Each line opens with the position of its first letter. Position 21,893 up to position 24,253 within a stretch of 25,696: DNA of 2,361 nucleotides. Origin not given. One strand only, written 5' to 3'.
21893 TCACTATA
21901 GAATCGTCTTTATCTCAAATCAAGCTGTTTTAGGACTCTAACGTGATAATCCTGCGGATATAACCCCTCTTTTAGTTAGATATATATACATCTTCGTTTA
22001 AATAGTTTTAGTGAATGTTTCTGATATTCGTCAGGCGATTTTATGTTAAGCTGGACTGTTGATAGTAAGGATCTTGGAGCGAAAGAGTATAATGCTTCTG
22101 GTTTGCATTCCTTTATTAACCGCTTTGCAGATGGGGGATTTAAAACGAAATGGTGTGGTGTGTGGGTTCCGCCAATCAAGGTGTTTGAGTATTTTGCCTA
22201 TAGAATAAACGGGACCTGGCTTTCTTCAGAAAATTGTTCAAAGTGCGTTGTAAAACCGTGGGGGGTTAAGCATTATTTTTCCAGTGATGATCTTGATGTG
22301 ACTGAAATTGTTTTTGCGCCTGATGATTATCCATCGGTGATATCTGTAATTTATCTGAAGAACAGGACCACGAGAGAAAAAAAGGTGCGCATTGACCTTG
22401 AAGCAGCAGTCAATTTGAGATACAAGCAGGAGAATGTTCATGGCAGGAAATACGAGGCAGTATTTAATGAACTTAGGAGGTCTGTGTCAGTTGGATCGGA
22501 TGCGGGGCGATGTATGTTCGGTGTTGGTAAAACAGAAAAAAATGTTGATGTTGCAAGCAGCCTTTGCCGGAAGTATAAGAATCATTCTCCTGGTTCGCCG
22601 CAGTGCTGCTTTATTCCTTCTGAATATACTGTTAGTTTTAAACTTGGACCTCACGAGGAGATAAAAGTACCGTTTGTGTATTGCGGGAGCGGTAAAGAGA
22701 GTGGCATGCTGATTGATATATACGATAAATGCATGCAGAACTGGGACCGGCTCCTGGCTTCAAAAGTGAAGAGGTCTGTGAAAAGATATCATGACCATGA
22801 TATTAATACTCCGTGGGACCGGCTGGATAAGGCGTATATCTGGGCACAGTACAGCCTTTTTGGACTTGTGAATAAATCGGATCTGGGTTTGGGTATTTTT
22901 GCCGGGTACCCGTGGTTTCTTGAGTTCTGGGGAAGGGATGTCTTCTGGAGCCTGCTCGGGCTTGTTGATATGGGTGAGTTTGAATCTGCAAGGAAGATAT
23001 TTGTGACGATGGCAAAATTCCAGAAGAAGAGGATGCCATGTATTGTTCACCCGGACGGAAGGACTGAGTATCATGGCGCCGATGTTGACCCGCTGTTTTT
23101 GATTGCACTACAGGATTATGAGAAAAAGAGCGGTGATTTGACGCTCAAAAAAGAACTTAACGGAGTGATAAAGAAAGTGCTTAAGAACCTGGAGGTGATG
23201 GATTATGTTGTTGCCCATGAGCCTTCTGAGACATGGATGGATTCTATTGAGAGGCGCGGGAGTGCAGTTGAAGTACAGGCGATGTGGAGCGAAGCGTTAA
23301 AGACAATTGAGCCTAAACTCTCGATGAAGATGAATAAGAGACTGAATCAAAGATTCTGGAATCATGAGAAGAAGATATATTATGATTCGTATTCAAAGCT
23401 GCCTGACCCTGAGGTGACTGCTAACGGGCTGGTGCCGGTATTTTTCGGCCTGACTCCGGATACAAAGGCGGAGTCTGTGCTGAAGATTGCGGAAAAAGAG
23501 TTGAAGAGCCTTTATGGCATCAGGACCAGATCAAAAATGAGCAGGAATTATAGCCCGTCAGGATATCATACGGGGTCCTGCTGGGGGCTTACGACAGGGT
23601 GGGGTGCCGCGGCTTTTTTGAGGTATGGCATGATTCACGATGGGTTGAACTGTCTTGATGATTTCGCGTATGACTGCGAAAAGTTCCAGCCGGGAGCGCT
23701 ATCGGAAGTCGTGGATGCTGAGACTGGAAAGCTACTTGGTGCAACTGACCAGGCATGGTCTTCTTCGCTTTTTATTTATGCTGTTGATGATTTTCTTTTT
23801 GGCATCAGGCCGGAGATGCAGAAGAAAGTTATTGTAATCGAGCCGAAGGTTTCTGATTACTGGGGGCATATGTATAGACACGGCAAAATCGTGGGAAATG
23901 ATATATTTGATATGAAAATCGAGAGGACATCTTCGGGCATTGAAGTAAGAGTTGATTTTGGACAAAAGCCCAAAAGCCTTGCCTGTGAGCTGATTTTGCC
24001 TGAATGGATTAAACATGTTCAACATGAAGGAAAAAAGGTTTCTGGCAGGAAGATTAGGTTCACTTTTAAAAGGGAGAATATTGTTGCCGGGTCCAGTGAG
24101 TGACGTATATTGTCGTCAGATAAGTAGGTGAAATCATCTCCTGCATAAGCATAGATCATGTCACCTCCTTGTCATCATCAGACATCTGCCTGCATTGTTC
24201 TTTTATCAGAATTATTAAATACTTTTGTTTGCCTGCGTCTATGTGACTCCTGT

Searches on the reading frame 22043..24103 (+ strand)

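Call 7: search_protein_families(library=pfam, proteins=[window:22043-24103:+], max_evalue=0.01)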
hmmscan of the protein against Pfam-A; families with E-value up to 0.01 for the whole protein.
window:22043-24103:+ (686 aa): 4 families
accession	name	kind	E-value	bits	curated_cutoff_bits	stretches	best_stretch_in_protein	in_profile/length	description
PF06202.20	GDE_C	-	3e-28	99.3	21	1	278-575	11-363/367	Amylo-alpha-1,6-glucosidase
PF22422.2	MGH1-like_GH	-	4.3e-11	43.4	27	1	429-573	208-356/356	Mannosylglycerate hydrolase MGH1-like glycoside hydrolase domain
PF01204.24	Trehalase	-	2.3e-05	23.9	21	1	426-521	339-432/512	Trehalase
PF00723.27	Glyco_hydro_15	-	0.0073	15.7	22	0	550-580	395-425/427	Glycosyl hydrolases family 15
